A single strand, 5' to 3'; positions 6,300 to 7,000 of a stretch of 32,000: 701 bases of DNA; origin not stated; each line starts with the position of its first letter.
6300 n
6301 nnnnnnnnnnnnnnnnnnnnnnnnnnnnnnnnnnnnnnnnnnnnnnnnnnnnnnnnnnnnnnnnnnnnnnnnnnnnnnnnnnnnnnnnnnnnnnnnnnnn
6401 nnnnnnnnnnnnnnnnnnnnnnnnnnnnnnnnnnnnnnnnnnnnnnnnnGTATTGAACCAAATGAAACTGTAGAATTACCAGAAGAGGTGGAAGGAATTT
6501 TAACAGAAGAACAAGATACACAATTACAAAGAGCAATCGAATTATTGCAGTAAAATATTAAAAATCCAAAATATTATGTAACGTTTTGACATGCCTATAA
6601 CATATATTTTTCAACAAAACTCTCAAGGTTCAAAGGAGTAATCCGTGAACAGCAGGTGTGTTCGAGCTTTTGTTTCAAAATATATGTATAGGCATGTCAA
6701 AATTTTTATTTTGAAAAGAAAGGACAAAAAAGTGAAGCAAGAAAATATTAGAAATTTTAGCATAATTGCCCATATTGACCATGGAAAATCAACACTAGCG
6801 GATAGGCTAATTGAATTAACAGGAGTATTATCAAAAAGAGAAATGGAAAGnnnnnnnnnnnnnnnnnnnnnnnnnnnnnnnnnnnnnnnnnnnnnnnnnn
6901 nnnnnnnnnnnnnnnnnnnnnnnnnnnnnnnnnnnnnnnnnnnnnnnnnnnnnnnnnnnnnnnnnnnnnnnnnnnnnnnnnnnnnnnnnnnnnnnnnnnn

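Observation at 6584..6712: ~115-nt structured element with conserved core and completely different but complementary outer stems (copy 1, upstream of lepA)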

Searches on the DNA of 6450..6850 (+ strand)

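Call 6: search_rna_families(source=window, start=6450, end=6850, threshold=evalue, max_evalue=10, show_alignments=3)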
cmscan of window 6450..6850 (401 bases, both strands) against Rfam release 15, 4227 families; matches with E-value up to 10: 7.
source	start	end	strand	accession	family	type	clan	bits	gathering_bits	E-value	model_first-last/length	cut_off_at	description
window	6567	6713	-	RF04174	MIR4208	Gene; miRNA;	-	24.4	140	0.16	13-177/191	no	MIR4208 microRNA precursor family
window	6585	6701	-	RF04228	MIR6140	Gene; miRNA;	-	23.5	140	0.039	1-165/165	no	MIR6140 microRNA precursor family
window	6582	6702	-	RF04127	MIR8007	Gene; miRNA;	-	23.4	195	0.023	1-226/226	no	MIR8007 microRNA precursor family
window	6583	6703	-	RF00972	mir-651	Gene; miRNA;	-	22.2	106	0.05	1-86/86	no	mir-651 microRNA precursor family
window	6579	6706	-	RF03926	MIR1435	Gene; miRNA;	-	17.9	94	4.3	1-186/186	no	MIR1435 microRNA precursor family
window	6573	6726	+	RF01579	RUF2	Gene; sRNA;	-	16.9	90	7.2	1-154/154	no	Plasmodium RNA of unknown function RUF2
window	6583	6703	+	RF04128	MIR8562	Gene; miRNA;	-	13.6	211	4.7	1-242/242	no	MIR8562 microRNA precursor family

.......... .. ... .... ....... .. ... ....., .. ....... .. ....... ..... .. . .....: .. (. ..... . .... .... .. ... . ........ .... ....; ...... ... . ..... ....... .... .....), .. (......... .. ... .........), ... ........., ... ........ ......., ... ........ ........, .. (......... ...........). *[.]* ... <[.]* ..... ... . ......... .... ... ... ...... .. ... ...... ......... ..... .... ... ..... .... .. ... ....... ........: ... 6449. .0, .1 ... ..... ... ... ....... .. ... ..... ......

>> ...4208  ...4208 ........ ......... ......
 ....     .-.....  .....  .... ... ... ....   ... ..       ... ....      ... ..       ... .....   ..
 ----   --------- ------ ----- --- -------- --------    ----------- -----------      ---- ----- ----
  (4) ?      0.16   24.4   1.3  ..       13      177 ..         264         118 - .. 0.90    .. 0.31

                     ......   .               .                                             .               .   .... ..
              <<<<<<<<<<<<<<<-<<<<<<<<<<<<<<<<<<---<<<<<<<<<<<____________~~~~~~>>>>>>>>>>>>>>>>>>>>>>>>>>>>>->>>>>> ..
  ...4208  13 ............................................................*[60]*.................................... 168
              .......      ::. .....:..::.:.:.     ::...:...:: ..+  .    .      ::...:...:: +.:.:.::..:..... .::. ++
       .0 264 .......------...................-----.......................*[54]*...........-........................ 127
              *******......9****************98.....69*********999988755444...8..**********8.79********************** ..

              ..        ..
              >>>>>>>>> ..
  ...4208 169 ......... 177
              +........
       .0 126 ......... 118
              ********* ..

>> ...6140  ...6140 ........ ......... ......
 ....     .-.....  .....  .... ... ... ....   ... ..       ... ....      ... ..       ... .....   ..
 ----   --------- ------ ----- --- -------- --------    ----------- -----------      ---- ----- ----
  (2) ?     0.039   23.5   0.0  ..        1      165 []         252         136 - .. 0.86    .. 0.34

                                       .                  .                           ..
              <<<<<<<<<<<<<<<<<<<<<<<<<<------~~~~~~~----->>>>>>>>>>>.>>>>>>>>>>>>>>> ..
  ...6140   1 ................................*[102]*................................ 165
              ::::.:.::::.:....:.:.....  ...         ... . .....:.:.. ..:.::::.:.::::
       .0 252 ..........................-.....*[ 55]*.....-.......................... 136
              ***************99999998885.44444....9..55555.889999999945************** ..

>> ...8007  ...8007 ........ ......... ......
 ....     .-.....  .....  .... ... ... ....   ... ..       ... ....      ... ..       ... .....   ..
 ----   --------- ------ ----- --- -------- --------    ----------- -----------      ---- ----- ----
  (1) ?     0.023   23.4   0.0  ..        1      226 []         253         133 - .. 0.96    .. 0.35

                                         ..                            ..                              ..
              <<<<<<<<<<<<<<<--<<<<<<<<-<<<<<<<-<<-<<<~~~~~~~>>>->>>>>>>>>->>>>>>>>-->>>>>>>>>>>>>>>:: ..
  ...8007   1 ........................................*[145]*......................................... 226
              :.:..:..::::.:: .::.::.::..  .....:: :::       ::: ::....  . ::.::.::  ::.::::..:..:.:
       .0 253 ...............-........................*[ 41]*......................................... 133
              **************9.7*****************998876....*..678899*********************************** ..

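Call 17: search_dna_similar(query=window:6584-6721:+, collection=plasmids, mode=distant, max_evalue=0.01)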
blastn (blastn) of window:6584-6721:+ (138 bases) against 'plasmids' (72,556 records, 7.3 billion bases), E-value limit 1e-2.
No match.

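Call 32: build_rna_model(alignment_id=A2)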
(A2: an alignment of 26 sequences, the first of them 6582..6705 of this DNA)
Model R1 built from alignment A2 (26 sequences, 127 columns); structure: RNAalifold consensus.
model positions 122; base pairs 39; branch points 0; effective number of sequences 1.25; information 0.59 bits per position. Calibrated on 0.2 Mb of random sequence (short: E-values are rough).
structure used (alignment columns):
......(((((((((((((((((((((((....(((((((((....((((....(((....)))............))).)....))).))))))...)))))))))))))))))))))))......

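Call 33: search_with_rna_model(model_id=R1, sources=[window, L023, L024, L025, L026, L027, L028, L029, L030, L031, L033, L034, L035, L036, L037, L038, L039, L040, L042, L043, L045, L046, L047, L048], max_evalue=1)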
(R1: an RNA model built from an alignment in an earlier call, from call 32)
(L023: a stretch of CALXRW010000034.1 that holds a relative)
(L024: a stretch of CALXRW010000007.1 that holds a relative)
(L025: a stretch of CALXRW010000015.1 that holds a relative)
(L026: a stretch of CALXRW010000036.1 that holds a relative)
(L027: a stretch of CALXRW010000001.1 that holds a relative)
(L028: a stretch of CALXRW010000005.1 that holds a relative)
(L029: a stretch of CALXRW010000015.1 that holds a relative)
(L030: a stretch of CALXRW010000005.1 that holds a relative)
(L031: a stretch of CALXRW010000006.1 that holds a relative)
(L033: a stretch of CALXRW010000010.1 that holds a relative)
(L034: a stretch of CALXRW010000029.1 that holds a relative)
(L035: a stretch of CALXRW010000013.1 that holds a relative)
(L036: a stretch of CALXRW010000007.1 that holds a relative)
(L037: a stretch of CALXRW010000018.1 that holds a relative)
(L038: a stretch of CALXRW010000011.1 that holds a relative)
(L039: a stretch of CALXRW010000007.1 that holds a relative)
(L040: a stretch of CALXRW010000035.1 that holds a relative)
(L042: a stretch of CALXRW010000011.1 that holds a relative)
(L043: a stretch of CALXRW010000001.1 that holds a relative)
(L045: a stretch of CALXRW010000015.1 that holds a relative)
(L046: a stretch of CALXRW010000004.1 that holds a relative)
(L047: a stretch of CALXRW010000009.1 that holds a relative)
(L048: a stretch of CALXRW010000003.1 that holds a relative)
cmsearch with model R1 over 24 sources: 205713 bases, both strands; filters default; matches with E-value up to 1: 57.
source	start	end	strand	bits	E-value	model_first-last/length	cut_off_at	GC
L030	5695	5816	-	143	5e-29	1-122/122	no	0.34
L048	5995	6116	+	143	5.1e-29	1-122/122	no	0.4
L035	3244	3365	+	142.8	5.6e-29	1-122/122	no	0.4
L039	6525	6646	-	141.1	1.3e-28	1-122/122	no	0.35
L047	9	130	+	140.9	1.5e-28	1-122/122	no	0.39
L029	353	474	-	140.3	2e-28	1-122/122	no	0.35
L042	1480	1601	-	139.9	2.5e-28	1-122/122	no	0.33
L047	2737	2858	+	139.7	2.8e-28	1-122/122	no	0.34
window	20956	21077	+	139.6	3e-28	1-122/122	no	0.38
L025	903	1025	-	139.4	3.4e-28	1-122/122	no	0.33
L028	3628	3750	-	139.4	3.4e-28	1-122/122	no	0.33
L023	5000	5122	+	139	4.1e-28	1-122/122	no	0.35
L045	1114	1235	+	137.8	7.4e-28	1-122/122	no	0.39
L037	6296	6417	+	136.9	1.2e-27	1-122/122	no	0.33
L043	1905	2026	-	136.2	1.7e-27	1-122/122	no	0.38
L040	796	917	+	135.8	2.1e-27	1-122/122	no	0.33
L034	4315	4437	+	131.8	1.6e-26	1-122/122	no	0.33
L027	2101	2223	-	131.7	1.7e-26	1-122/122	no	0.33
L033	7594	7716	-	130.9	2.6e-26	1-122/122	no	0.34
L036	6466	6588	-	129.2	6.4e-26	1-122/122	no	0.37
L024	3617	3738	-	126.3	2.8e-25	1-122/122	no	0.33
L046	1330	1453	-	125.1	5.2e-25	1-122/122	no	0.31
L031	1697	1819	-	121.4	3.6e-24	1-122/122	no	0.33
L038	4197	4321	-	112.9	2.9e-22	1-122/122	no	0.34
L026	1039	1156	-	108.5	2.7e-21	1-122/122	no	0.36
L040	2856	2978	+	102.4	6.3e-20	1-122/122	no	0.37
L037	7738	7860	+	92.9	8.3e-18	1-122/122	no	0.32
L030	5695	5816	+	61.2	1.1e-10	1-122/122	no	0.34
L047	2737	2858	-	59.6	2.4e-10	1-122/122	no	0.34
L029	353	474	+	58.7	3.9e-10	1-122/122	no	0.35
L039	6525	6646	+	57.9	5.9e-10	1-122/122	no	0.35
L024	3617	3738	+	57.1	8.8e-10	1-122/122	no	0.33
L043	1905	2026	+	56.5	1.2e-09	1-122/122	no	0.38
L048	5995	6116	-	55.5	2e-09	1-122/122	no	0.4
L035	3244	3365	-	55.3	2.2e-09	1-122/122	no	0.4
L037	6296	6417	-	53.9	4.5e-09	1-122/122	no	0.33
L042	1480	1601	+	51.7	1.4e-08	1-122/122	no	0.33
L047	9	130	-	51.2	1.8e-08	1-122/122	no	0.39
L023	5000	5122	-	50.9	2.1e-08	1-122/122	no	0.35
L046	1330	1453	+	50.5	2.6e-08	1-122/122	no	0.31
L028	3628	3750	+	50.5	2.6e-08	1-122/122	no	0.33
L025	903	1025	+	50.5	2.6e-08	1-122/122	no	0.33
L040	796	917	-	49.8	3.7e-08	1-122/122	no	0.33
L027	2101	2223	+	49.3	4.9e-08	1-122/122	no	0.33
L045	1114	1235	-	49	5.7e-08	1-122/122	no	0.39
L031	1697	1819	+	46.6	2e-07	1-122/122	no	0.33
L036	6466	6588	+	44.2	6.9e-07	1-122/122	no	0.37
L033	7594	7716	+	41.6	2.5e-06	1-122/122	no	0.34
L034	4315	4437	-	41.5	2.8e-06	1-122/122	no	0.33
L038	4197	4321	+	38.7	1.2e-05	1-122/122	no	0.34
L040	2856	2978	-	34.1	0.00013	1-122/122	no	0.37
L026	1039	1156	+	29.3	0.0014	1-122/122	no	0.36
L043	4836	4891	+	28.9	0.0018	1-122/122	no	0.38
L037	7739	7860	-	26.3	0.0067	1-122/122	no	0.32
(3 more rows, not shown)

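Call 47: search_with_rna_model(model_id=R1, sources=[L065, L066, L067, L068, L069, L070, L071, L072, L073, L074, L075, L076, L077, L078, L079, L080, L081, L049, L051, L052, L053, L054, L055, L056, L057, L062, L064], max_evalue=0.01)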
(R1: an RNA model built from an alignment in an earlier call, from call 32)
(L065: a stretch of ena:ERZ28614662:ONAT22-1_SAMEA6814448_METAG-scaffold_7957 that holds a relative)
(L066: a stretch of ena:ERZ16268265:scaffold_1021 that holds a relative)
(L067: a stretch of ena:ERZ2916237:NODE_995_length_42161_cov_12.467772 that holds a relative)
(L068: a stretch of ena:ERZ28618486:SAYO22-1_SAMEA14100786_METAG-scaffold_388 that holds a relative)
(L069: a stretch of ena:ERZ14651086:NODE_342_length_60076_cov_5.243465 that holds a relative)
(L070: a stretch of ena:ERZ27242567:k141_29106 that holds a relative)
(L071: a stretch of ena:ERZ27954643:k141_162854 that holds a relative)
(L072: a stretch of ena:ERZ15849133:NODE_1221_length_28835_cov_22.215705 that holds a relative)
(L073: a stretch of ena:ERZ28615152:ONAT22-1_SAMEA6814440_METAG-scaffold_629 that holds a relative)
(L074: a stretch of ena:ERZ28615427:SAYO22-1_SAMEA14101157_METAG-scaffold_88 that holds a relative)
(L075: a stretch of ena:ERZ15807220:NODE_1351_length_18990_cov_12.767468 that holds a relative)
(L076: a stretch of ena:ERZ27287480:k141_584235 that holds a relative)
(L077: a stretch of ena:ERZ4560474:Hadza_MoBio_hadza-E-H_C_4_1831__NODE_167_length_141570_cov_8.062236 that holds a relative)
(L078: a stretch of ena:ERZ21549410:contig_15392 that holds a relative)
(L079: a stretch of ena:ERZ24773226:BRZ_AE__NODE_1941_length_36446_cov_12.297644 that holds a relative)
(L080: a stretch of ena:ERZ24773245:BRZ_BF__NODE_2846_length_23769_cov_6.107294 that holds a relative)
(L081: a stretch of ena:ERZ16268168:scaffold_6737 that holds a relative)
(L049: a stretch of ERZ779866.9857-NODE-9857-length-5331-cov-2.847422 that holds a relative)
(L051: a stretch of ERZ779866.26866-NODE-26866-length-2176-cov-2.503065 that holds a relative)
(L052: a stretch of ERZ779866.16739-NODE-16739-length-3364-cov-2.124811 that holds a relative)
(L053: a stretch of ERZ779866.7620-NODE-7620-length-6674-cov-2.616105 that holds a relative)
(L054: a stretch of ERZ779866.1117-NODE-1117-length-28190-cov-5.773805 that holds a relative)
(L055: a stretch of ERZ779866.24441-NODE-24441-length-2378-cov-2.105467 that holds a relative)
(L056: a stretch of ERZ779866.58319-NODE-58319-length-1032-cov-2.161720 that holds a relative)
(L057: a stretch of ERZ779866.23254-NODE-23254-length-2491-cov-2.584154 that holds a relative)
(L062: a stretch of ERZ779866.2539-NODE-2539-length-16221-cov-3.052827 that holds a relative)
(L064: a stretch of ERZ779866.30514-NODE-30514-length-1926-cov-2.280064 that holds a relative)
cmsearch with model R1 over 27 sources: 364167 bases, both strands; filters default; matches with E-value up to 0.01: 22.
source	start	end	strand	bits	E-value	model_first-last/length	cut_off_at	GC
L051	794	916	-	138.5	9e-28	1-122/122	no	0.35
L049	442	563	-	137.7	1.4e-27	1-122/122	no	0.38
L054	1951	2073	-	131.7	3.1e-26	1-122/122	no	0.33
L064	761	882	-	131.6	3.2e-26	1-122/122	no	0.38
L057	1386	1507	+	130.3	6.4e-26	1-122/122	no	0.36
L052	1347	1468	-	129.5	9.6e-26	1-122/122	no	0.38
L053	2134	2257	-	125.1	9.1e-25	1-122/122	no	0.31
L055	2272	2378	-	112.2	7.2e-22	17-122/122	5'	0.36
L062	3699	3823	+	109.7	2.6e-21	1-122/122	no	0.31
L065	2850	2974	+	108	6.1e-21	1-122/122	no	0.34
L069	9850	9974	+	108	6.1e-21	1-122/122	no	0.34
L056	1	86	-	75.5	1.2e-13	1-85/122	3'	0.38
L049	442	563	+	52.6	1.6e-08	1-122/122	no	0.38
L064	761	882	+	51.8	2.3e-08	1-122/122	no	0.38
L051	794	916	+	50.6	4.5e-08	1-122/122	no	0.35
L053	2134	2257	+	50.5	4.6e-08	1-122/122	no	0.31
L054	1951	2073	+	49.3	8.7e-08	1-122/122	no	0.33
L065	2850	2974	-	45.7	5.5e-07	1-122/122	no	0.34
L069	9850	9974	-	45.7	5.5e-07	1-122/122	no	0.34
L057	1386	1507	-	43.2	2e-06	1-122/122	no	0.36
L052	1347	1468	+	39.1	1.6e-05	1-122/122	no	0.38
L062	3699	3823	-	35.3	0.00012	1-122/122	no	0.31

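Call 59: search_with_rna_model(model_id=R1, sources=[window, L023, L024, L025, L026, L027, L028, L029, L030, L031, L033, L034, L035, L036, L037, L038, L039, L040, L042, L043, L045, L046, L047, L048, L049, L051, L052, L053, L054, L055, L057, L062, L064, L082, L083, L085, L088, L089, L090, L091], max_evalue=1e-15, make_alignment=true)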
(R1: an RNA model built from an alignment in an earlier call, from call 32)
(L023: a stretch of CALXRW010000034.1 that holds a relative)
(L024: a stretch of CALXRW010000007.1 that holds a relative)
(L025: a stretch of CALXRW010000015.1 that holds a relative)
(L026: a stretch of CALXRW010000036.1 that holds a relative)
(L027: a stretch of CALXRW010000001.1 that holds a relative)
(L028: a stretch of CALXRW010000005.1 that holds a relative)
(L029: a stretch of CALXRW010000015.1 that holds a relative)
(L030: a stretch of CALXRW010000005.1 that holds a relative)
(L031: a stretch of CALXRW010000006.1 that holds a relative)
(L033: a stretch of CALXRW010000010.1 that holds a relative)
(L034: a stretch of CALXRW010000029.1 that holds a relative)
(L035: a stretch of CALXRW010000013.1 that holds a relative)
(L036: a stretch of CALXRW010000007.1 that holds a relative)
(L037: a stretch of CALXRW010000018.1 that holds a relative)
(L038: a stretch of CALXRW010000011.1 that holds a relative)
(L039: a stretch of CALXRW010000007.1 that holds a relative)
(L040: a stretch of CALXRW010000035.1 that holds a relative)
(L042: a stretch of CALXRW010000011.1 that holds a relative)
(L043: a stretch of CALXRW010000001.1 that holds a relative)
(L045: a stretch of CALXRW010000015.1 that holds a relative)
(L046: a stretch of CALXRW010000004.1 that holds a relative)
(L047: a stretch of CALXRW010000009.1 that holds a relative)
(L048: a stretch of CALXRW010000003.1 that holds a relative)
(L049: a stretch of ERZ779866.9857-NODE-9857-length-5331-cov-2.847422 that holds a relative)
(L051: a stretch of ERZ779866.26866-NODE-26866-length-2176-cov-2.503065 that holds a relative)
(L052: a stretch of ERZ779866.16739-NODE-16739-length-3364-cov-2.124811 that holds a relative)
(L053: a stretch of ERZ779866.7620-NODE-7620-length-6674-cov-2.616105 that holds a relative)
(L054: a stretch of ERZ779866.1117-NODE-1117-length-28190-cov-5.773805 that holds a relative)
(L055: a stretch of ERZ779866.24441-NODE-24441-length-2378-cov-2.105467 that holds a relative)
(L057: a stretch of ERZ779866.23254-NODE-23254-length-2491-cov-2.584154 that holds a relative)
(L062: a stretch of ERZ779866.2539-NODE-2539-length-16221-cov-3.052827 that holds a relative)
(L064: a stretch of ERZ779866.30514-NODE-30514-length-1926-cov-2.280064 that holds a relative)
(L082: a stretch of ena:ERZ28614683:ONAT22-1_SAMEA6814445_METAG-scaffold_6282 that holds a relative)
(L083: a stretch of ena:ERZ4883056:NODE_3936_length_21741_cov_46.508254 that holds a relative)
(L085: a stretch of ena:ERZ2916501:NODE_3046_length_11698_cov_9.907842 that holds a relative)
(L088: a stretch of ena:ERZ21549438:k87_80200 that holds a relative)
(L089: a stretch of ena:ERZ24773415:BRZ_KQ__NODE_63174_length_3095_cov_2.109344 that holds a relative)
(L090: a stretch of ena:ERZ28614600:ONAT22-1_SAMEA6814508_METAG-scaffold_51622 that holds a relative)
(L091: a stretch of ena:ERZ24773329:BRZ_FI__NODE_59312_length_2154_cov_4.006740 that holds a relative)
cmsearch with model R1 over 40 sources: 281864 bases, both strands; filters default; matches with E-value up to 1e-15: 45.
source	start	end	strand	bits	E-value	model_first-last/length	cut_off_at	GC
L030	5695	5816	-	143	6.9e-29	1-122/122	no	0.34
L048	5995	6116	+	143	7e-29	1-122/122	no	0.4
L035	3244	3365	+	142.8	7.7e-29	1-122/122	no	0.4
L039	6525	6646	-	141.1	1.8e-28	1-122/122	no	0.35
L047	9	130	+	140.9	2.1e-28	1-122/122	no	0.39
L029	353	474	-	140.3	2.8e-28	1-122/122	no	0.35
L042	1480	1601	-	139.9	3.5e-28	1-122/122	no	0.33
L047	2737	2858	+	139.7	3.9e-28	1-122/122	no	0.34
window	20956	21077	+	139.6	4.1e-28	1-122/122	no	0.38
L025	903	1025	-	139.4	4.6e-28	1-122/122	no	0.33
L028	3628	3750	-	139.4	4.6e-28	1-122/122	no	0.33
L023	5000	5122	+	139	5.6e-28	1-122/122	no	0.35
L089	2312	2433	-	138.6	6.9e-28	1-122/122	no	0.38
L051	794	916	-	138.5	7e-28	1-122/122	no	0.35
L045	1114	1235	+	137.8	1e-27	1-122/122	no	0.39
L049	442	563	-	137.7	1.1e-27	1-122/122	no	0.38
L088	2545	2666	+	137.1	1.5e-27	1-122/122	no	0.39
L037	6296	6417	+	136.9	1.6e-27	1-122/122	no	0.33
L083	3731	3852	+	136.5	2e-27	1-122/122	no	0.37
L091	275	396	+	136.5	2e-27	1-122/122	no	0.37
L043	1905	2026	-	136.2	2.4e-27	1-122/122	no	0.38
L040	796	917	+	135.8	2.9e-27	1-122/122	no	0.33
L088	3314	3435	-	135.4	3.5e-27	1-122/122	no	0.42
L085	3731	3852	+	134.1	7.1e-27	1-122/122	no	0.36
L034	4315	4437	+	131.8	2.2e-26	1-122/122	no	0.33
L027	2101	2223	-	131.7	2.4e-26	1-122/122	no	0.33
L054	1951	2073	-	131.7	2.4e-26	1-122/122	no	0.33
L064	761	882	-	131.6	2.5e-26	1-122/122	no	0.38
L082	3731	3852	+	131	3.4e-26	1-122/122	no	0.36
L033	7594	7716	-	130.9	3.6e-26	1-122/122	no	0.34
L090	1480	1601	+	130.3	4.8e-26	1-122/122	no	0.37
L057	1386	1507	+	130.3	5e-26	1-122/122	no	0.36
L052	1347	1468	-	129.5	7.4e-26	1-122/122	no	0.38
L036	6466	6588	-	129.2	8.7e-26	1-122/122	no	0.37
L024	3617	3738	-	126.3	3.8e-25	1-122/122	no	0.33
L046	1330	1453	-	125.1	7.1e-25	1-122/122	no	0.31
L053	2134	2257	-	125.1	7.1e-25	1-122/122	no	0.31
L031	1697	1819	-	121.4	4.9e-24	1-122/122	no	0.33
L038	4197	4321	-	112.9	3.9e-22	1-122/122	no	0.34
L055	2272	2378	-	112.2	5.5e-22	17-122/122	5'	0.36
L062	3699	3823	+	109.7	2e-21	1-122/122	no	0.31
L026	1039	1156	-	108.5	3.7e-21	1-122/122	no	0.36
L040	2856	2978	+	102.4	8.6e-20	1-122/122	no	0.37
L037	7738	7860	+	92.9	1.1e-17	1-122/122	no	0.32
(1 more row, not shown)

Alignment A5: 45 matches aligned to the model, 129 columns, each read 5' to 3' on its own strand. Consensus structure (alignment columns), stored with it:
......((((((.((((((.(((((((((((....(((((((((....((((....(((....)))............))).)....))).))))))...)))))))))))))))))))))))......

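Call 70: search_with_rna_model(model_id=R1, sources=[L092, L093, L094, L095, L096, L097, L098, L099, L100, L101, L084, L086, L087], max_evalue=1e-12)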
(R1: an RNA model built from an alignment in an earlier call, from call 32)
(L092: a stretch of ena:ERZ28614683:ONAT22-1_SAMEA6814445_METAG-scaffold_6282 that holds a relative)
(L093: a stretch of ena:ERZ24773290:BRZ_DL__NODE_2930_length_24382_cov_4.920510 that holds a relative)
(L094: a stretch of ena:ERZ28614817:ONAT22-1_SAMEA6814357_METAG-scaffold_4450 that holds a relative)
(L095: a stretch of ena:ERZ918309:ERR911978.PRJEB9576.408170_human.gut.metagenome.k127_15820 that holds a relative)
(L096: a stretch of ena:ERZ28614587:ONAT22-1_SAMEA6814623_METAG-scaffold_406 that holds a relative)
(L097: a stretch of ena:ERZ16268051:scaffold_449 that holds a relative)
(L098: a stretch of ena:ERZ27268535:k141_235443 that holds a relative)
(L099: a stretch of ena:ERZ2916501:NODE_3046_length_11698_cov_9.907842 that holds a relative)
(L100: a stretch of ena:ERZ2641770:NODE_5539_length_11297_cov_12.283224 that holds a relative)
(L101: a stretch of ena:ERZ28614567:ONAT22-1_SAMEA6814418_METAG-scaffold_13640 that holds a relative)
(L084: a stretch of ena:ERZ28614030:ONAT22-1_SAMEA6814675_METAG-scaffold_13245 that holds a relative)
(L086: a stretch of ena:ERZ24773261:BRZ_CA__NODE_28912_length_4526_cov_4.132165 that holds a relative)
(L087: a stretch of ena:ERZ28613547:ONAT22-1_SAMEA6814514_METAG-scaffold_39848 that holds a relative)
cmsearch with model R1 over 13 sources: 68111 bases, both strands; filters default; matches with E-value up to 1e-12: 10.
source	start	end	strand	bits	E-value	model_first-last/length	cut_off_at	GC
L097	1656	1777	+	136.7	4.4e-28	1-122/122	no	0.36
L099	1083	1204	+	134.1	1.7e-27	1-122/122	no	0.36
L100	1083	1204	+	134.1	1.7e-27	1-122/122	no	0.36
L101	982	1103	+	132.1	4.7e-27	1-122/122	no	0.34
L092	1083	1204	+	131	8.3e-27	1-122/122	no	0.36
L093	1656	1777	+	130.8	9.1e-27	1-122/122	no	0.33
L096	1655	1776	+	127.6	4.7e-26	1-122/122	no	0.35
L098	1655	1776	+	126.2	9.9e-26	1-122/122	no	0.33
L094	1656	1777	+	124.1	2.9e-25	1-122/122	no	0.32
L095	1657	1778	+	124.1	2.9e-25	1-122/122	no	0.32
